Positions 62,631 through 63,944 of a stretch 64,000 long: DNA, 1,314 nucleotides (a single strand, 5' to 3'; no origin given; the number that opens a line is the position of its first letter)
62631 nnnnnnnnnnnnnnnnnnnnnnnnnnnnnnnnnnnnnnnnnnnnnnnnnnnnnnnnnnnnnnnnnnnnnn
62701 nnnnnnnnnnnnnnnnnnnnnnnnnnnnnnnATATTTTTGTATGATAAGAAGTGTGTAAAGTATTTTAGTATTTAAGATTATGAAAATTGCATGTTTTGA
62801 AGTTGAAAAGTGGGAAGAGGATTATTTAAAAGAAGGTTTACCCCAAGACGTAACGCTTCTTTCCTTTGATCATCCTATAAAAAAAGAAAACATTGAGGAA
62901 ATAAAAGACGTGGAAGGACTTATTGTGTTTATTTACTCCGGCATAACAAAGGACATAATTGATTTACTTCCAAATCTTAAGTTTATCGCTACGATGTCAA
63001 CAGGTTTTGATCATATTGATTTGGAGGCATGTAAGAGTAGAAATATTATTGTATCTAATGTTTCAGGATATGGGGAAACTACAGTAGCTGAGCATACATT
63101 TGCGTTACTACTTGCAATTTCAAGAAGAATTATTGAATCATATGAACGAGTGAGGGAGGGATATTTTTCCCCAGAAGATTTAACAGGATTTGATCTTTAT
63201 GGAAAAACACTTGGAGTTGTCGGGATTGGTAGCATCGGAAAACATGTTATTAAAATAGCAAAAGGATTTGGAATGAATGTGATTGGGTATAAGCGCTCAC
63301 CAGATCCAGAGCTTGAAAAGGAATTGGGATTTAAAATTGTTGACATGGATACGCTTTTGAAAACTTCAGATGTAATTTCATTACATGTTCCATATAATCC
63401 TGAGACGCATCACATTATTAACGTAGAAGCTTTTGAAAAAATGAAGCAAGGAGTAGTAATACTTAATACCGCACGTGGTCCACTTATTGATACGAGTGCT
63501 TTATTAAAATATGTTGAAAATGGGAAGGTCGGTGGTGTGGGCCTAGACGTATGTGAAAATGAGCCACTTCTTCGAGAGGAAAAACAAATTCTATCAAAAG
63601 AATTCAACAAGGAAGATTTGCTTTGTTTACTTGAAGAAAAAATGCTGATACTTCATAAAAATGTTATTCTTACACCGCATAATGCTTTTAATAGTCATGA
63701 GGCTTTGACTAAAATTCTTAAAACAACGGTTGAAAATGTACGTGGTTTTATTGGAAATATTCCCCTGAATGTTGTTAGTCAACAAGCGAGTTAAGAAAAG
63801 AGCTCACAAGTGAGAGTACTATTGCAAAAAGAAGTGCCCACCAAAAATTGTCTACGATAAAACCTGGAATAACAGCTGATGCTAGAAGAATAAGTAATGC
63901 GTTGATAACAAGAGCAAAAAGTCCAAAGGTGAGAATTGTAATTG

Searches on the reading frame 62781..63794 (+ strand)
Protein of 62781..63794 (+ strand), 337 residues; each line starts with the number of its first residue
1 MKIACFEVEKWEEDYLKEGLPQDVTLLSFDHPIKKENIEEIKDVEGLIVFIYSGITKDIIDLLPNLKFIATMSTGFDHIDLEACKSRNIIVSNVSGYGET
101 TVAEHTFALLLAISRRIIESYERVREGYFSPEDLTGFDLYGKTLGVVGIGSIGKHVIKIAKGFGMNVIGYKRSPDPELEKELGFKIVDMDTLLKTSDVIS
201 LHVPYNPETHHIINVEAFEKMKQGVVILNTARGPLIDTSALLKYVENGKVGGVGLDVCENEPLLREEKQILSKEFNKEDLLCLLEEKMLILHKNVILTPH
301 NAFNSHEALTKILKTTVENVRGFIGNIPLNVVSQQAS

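Call 21: search_protein_families(library=pfam, proteins=[window:62781-63794:+], max_evalue=0.001)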
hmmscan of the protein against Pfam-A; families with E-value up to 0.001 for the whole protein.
window:62781-63794:+ (337 aa): 5 families
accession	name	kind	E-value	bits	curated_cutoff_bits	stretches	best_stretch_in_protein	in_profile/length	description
PF02826.25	2-Hacid_dh_C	-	1.3e-58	197.8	25.1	1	107-302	1-178/178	D-isomer specific 2-hydroxyacid dehydrogenase, NAD binding domain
PF00389.36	2-Hacid_dh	-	1.8e-29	102.5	24.6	1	12-332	11-133/134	D-isomer specific 2-hydroxyacid dehydrogenase, catalytic domain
PF07991.19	KARI_N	-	5e-05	23.4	20.6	1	139-227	2-91/165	Acetohydroxy acid isomeroreductase, NADPH-binding domain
PF00670.27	AdoHcyase_NAD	-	0.00013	22.6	27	1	139-231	21-110/162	S-adenosyl-L-homocysteine hydrolase, NAD binding domain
PF03446.21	NAD_binding_2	-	0.00065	20.2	21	0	144-249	2-111/161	NAD binding domain of 6-phosphogluconate dehydrogenase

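Call 81: find_encoding_contigs(protein=window:62781-63794:+, flank=10000, max_places=1)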
Protein window:62781-63794:+ (337 aa): no gene with exactly this product is on record in the collection.
